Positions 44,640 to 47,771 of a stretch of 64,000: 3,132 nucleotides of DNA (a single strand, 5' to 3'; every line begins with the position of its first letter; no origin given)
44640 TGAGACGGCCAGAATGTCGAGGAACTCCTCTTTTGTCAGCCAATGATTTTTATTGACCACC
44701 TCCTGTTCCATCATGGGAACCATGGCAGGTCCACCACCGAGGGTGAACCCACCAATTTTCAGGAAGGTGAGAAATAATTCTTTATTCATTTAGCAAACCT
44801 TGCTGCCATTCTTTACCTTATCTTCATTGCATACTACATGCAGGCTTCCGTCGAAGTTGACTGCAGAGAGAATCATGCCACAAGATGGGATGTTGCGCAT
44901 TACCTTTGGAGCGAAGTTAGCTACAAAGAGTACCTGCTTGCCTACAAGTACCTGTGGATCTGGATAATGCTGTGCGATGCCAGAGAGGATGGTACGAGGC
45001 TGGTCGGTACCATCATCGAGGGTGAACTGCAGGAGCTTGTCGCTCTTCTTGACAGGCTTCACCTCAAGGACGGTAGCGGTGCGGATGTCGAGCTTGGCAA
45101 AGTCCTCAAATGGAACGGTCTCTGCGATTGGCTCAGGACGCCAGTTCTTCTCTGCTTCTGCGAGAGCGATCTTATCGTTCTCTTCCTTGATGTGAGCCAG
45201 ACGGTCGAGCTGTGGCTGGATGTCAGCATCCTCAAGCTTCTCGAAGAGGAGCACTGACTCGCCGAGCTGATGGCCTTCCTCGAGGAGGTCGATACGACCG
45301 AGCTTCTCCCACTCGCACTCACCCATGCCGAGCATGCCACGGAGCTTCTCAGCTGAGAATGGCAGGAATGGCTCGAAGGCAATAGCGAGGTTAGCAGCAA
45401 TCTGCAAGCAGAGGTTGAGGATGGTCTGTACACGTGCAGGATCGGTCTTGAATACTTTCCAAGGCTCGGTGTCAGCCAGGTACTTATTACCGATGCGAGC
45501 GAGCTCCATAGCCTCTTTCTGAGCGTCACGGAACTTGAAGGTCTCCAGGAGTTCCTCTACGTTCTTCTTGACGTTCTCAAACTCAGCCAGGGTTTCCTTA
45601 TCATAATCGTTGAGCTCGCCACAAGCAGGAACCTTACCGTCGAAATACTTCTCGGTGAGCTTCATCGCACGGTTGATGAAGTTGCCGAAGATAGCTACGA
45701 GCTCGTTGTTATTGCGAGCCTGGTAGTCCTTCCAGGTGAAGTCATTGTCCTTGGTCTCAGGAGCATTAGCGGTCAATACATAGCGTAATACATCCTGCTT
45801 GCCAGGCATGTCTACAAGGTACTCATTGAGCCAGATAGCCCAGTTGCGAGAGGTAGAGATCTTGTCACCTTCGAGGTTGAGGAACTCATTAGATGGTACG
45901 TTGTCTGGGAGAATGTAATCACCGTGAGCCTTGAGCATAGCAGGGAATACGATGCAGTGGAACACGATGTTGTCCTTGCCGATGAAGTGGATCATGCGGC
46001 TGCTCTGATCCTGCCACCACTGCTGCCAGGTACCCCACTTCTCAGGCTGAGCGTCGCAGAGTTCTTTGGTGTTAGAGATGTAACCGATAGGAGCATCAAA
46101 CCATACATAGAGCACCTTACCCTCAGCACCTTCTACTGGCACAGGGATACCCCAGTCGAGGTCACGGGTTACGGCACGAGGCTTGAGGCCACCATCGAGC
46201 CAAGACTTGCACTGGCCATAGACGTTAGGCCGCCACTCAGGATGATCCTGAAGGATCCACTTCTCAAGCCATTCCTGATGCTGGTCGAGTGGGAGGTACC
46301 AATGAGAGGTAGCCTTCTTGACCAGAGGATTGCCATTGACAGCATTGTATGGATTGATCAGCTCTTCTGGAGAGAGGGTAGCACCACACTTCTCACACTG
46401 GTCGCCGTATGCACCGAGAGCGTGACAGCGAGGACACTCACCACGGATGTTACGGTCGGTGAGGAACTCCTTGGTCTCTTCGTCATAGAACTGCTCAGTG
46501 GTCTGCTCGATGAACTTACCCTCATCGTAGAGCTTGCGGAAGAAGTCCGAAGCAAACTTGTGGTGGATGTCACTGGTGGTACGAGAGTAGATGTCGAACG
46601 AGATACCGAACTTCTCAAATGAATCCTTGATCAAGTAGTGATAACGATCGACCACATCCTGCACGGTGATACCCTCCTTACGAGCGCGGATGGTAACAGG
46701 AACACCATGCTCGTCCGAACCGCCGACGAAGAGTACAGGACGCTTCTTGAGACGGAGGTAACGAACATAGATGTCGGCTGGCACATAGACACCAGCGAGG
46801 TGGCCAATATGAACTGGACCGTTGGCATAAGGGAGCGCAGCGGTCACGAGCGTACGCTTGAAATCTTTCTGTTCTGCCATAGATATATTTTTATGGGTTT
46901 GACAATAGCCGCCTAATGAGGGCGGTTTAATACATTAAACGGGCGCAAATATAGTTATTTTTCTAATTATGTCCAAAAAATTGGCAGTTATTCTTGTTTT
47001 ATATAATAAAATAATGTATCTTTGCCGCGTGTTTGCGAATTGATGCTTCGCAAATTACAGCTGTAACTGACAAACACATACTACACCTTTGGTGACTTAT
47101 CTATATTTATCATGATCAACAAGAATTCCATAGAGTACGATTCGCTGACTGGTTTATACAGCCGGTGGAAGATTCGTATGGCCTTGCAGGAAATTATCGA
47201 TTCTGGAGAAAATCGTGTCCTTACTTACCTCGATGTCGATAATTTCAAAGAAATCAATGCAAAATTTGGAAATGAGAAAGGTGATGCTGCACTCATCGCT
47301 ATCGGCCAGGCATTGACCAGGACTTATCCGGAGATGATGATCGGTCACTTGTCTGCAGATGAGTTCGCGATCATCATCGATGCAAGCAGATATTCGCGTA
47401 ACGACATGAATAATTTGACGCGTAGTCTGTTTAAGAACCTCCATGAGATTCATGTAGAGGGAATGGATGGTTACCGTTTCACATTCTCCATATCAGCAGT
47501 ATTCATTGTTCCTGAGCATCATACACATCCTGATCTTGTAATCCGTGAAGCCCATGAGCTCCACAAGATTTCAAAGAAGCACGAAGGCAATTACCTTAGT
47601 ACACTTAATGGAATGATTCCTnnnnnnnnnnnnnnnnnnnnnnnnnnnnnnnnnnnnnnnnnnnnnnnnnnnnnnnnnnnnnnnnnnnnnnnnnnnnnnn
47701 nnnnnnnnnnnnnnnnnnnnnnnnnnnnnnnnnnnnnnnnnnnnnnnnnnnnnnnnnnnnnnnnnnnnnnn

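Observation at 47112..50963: Giant cytoplasmic degenerate-GGDEF / HD-GYP / PAS / GGDEF protein in a Bacteroidales-like genome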

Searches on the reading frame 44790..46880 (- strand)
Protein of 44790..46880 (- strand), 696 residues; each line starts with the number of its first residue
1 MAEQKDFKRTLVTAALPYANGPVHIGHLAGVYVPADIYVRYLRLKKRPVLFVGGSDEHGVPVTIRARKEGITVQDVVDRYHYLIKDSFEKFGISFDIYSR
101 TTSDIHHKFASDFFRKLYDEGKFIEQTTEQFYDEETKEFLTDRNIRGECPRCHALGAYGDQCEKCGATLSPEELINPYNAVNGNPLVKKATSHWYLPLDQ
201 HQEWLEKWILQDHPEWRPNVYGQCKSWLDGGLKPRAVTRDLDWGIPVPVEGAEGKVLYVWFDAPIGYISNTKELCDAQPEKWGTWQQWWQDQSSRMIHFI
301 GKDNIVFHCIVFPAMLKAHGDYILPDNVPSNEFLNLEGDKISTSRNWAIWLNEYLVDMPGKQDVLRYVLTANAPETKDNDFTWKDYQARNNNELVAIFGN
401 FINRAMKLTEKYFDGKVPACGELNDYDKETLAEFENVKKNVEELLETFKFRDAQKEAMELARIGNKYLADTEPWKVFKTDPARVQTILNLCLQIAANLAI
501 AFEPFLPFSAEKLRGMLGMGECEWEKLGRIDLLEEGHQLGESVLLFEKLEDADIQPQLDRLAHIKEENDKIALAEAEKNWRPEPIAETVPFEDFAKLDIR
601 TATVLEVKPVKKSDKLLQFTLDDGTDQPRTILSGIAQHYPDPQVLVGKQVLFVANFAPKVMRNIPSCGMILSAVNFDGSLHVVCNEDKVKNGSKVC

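Call 52: find_homologous_proteins(query=window:44790-46880:-, max_evalue=1e-100)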
Query window:44790-46880:- (696 aa): 8000 proteins with E <= 1e-100 among 8000 candidates; the best 120 are listed.
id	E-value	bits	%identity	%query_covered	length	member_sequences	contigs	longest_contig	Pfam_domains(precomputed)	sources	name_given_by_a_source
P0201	0.0e+0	1651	100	100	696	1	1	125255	PF09334.18,PF08264.20,PF00133.29,PF01588.27,PF19303.6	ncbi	-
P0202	0.0e+0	1646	99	100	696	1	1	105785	PF09334.18,PF08264.20,PF00133.29,PF01588.27,PF19303.6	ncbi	-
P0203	0.0e+0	1639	99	100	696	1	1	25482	PF09334.18,PF08264.20,PF00133.29,PF01588.27,PF19303.6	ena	-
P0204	0.0e+0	1638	99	100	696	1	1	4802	PF09334.18,PF08264.20,PF00133.29,PF01588.27,PF19303.6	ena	-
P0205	0.0e+0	1635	99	100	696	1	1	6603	PF09334.18,PF08264.20,PF00133.29,PF01588.27,PF19303.6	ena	-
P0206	0.0e+0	1633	99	100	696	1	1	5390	PF09334.18,PF08264.20,PF00133.29,PF01588.27,PF19303.6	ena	-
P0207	0.0e+0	1626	98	100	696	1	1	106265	PF09334.18,PF08264.20,PF00133.29,PF01588.27,PF19303.6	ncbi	-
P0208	0.0e+0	1621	98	100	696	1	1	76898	PF09334.18,PF08264.20,PF00133.29,PF01588.27,PF19303.6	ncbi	-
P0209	0.0e+0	1534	94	100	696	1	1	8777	PF09334.18,PF08264.20,PF00133.29,PF01588.27,PF19303.6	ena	-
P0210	0.0e+0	1532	94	100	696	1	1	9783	PF09334.18,PF08264.20,PF00133.29,PF01588.27,PF19303.6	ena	-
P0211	0.0e+0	1532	93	100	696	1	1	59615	PF09334.18,PF08264.20,PF00133.29,PF01588.27,PF19303.6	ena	-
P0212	0.0e+0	1530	93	100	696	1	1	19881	PF09334.18,PF08264.20,PF00133.29,PF01588.27,PF19303.6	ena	-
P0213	0.0e+0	1519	93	100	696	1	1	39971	PF09334.18,PF08264.20,PF00133.29,PF01588.27,PF19303.6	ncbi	-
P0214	0.0e+0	1473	90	100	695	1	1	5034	PF09334.18,PF08264.20,PF00133.29,PF01588.27,PF19303.6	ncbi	-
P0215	0.0e+0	1466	89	100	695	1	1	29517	PF09334.18,PF08264.20,PF00133.29,PF01588.27,PF19303.6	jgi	-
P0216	0.0e+0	1459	89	100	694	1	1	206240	PF09334.18,PF08264.20,PF00133.29,PF01588.27,PF19303.6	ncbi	-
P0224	0.0e+0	1452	88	100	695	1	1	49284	PF09334.18,PF00133.29,PF01588.27,PF19303.6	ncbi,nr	ncbi:MAG: methionine--tRNA ligase [Bacteroidales bacterium]|nr:methionine--tRNA ligase [Candidatus L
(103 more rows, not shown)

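Call 53: find_encoding_contigs(protein=P0213, flank=9000, max_places=1)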
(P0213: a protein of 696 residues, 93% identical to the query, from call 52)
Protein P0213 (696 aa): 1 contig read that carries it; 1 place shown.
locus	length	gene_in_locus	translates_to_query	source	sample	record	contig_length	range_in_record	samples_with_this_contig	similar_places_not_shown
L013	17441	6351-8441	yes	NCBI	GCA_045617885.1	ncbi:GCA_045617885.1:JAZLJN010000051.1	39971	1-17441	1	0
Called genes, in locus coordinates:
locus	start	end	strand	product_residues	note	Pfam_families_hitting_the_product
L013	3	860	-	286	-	?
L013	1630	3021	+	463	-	PF13472:Lipase_GDSL_2 (weak)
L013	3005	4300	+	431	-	PF00657:Lipase_GDSL, PF13472:Lipase_GDSL_2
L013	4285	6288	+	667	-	PF03062:MBOAT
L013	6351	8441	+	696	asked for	PF00133:tRNA-synt_1, PF09334:tRNA-synt_1g, PF08264:Anticodon_1 (weak), PF19303:Anticodon_3, PF01588:tRNA_bind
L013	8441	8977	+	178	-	PF02417:Chromate_transp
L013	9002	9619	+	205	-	PF02417:Chromate_transp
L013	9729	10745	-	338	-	PF08240:ADH_N, PF16912:Glu_dehyd_C, PF00107:ADH_zinc_N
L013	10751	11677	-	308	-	PF04909:Amidohydro_2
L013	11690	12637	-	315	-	PF00248:Aldo_ket_red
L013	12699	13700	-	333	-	PF00155:Aminotran_1_2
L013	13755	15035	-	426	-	PF00815:Histidinol_dh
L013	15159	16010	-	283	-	PF01634:HisG, PF08029:HisG_C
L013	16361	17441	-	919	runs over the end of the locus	PF00133:tRNA-synt_1, PF09334:tRNA-synt_1g, PF13603:tRNA-synt_1_2, PF08264:Anticodon_1, PF10458:Val_tRNA-synt_C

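Call 54: find_encoding_contigs(protein=P0216, flank=9000, max_places=1)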
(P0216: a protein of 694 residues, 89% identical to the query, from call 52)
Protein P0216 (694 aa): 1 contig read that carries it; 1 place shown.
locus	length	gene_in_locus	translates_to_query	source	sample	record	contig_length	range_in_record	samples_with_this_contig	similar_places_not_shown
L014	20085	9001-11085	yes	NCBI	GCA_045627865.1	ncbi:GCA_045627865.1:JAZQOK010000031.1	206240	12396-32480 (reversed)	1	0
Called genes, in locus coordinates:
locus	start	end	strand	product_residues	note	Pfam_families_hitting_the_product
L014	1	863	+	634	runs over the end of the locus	PF07497:Rho_RNA_bind, PF00006:ATP-synt_ab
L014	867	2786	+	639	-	PF00005:ABC_tran, PF02463:SMC_N (faint), PF13555:AAA_29 (faint), PF00350:Dynamin_N (faint), PF12848:ABC_tran_Xtn, PF23831:DUF7201 (weak), PF00005:ABC_tran, PF16326:ABC_tran_CTD (weak), +2 more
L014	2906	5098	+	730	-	PF00270:DEAD, PF04851:ResIII (weak), PF00271:Helicase_C, PF16124:RecQ_Zn_bind, PF09382:RQC, PF00570:HRDC, PF21220:RecQ-1-like_HTH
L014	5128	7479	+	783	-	PF01751:Toprim, PF01131:Topoisom_bac, PF13368:Toprim_C_rpt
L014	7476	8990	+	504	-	PF03321:GH3, PF23571:GH3_M, PF23572:GH3_C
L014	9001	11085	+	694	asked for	PF00133:tRNA-synt_1, PF09334:tRNA-synt_1g, PF08264:Anticodon_1 (faint), PF19303:Anticodon_3, PF01588:tRNA_bind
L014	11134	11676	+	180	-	PF02417:Chromate_transp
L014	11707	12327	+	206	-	PF02417:Chromate_transp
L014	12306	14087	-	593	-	-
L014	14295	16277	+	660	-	PF06874:FBPase_2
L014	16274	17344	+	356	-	PF13177:DNA_pol3_delta2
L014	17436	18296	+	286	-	PF00140:Sigma70_r1_2, PF04542:Sigma70_r2, PF04539:Sigma70_r3, PF04545:Sigma70_r4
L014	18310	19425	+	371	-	PF04055:Radical_SAM, PF06969:HemN_C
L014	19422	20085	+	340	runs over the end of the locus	PF14907:NTP_transf_5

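Call 55: find_encoding_contigs(protein=P0224, flank=9000, max_places=1)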
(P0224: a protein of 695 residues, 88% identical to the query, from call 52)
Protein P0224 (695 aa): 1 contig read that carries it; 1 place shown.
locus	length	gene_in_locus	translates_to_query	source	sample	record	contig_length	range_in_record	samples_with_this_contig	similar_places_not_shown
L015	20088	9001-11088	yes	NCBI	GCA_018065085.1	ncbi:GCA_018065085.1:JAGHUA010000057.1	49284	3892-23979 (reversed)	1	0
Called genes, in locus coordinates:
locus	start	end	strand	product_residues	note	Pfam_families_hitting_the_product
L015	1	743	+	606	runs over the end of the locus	-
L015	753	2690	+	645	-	PF00005:ABC_tran, PF02463:SMC_N (faint), PF13476:AAA_23 (faint), PF13555:AAA_29 (faint), PF01926:MMR_HSR1 (faint), PF12848:ABC_tran_Xtn, PF00005:ABC_tran, PF16326:ABC_tran_CTD (weak), +1 more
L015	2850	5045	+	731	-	PF00270:DEAD, PF04851:ResIII (weak), PF00271:Helicase_C, PF16124:RecQ_Zn_bind, PF09382:RQC, PF00570:HRDC, PF21220:RecQ-1-like_HTH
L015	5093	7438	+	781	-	PF01751:Toprim, PF01131:Topoisom_bac, PF13368:Toprim_C_rpt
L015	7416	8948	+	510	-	PF03321:GH3, PF23571:GH3_M, PF23572:GH3_C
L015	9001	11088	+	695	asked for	PF00133:tRNA-synt_1, PF09334:tRNA-synt_1g, PF19303:Anticodon_3, PF01588:tRNA_bind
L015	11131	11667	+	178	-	PF02417:Chromate_transp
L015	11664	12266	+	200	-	PF02417:Chromate_transp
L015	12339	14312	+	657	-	PF06874:FBPase_2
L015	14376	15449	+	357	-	PF13177:DNA_pol3_delta2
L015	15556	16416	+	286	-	PF00140:Sigma70_r1_2, PF04542:Sigma70_r2, PF04539:Sigma70_r3, PF04545:Sigma70_r4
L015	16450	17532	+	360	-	PF04055:Radical_SAM, PF06969:HemN_C (faint)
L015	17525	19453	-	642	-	PF08757:CotH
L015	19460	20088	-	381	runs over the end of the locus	PF00278:Orn_DAP_Arg_deC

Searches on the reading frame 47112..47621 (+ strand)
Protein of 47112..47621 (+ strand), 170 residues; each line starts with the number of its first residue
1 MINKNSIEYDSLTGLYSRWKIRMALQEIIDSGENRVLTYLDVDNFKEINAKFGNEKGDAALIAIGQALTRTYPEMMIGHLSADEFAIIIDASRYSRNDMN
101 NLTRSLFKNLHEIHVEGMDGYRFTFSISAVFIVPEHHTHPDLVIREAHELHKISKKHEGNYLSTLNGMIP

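Call 75: search_solved_structures(query=window:47112-47621:+, max_evalue=0.001, show_alignments=3)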
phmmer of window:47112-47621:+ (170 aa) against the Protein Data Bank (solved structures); distinct sequences matched with E-value up to 0.001: 24.
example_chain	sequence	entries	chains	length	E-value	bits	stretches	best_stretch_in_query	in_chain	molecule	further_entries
7a7e_A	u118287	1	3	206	2.5e-09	40.4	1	8-157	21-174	Diguanylate cyclase TpbB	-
4iob_A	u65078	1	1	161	1.6e-08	37.8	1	20-157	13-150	Diguanylate cyclase TpbB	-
4yme_A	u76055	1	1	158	1.4e-07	34.7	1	8-89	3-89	sensory box/GGDEF family protein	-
5m3c_A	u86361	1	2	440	6.6e-07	32.5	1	8-136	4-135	Diguanylate cyclase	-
8c05_A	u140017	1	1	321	6.9e-07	32.4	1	7-158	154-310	Sensor domain-containing diguanylate cyclase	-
8wcn_A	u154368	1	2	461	1.2e-06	31.7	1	8-93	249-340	Diguanylate cyclase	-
7e6g_A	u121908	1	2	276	1.7e-06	31.2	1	9-94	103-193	Putative GGDEF domain protein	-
3icl_A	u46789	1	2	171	6.9e-06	29.2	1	22-134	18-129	EAL/GGDEF domain protein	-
5xgb_A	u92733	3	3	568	1.5e-05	28.1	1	9-139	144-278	Uncharacterized protein | Uncharacterized protein PA0861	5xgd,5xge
3i5a_A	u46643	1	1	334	2.5e-05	27.3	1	34-155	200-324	Response regulator/GGDEF domain protein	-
4zve_A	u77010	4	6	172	4.9e-05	26.4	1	37-160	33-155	Diguanylate cyclase DosC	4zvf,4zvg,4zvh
4rnh_A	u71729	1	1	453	7e-05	25.9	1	8-91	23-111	Motility regulator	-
4rnf_A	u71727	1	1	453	7e-05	25.9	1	8-91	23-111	Motility regulator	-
4wxw_A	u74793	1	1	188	0.00011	25.3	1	5-89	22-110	Uncharacterized protein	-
3qyy_A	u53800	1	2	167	0.00018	24.6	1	9-94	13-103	Response regulator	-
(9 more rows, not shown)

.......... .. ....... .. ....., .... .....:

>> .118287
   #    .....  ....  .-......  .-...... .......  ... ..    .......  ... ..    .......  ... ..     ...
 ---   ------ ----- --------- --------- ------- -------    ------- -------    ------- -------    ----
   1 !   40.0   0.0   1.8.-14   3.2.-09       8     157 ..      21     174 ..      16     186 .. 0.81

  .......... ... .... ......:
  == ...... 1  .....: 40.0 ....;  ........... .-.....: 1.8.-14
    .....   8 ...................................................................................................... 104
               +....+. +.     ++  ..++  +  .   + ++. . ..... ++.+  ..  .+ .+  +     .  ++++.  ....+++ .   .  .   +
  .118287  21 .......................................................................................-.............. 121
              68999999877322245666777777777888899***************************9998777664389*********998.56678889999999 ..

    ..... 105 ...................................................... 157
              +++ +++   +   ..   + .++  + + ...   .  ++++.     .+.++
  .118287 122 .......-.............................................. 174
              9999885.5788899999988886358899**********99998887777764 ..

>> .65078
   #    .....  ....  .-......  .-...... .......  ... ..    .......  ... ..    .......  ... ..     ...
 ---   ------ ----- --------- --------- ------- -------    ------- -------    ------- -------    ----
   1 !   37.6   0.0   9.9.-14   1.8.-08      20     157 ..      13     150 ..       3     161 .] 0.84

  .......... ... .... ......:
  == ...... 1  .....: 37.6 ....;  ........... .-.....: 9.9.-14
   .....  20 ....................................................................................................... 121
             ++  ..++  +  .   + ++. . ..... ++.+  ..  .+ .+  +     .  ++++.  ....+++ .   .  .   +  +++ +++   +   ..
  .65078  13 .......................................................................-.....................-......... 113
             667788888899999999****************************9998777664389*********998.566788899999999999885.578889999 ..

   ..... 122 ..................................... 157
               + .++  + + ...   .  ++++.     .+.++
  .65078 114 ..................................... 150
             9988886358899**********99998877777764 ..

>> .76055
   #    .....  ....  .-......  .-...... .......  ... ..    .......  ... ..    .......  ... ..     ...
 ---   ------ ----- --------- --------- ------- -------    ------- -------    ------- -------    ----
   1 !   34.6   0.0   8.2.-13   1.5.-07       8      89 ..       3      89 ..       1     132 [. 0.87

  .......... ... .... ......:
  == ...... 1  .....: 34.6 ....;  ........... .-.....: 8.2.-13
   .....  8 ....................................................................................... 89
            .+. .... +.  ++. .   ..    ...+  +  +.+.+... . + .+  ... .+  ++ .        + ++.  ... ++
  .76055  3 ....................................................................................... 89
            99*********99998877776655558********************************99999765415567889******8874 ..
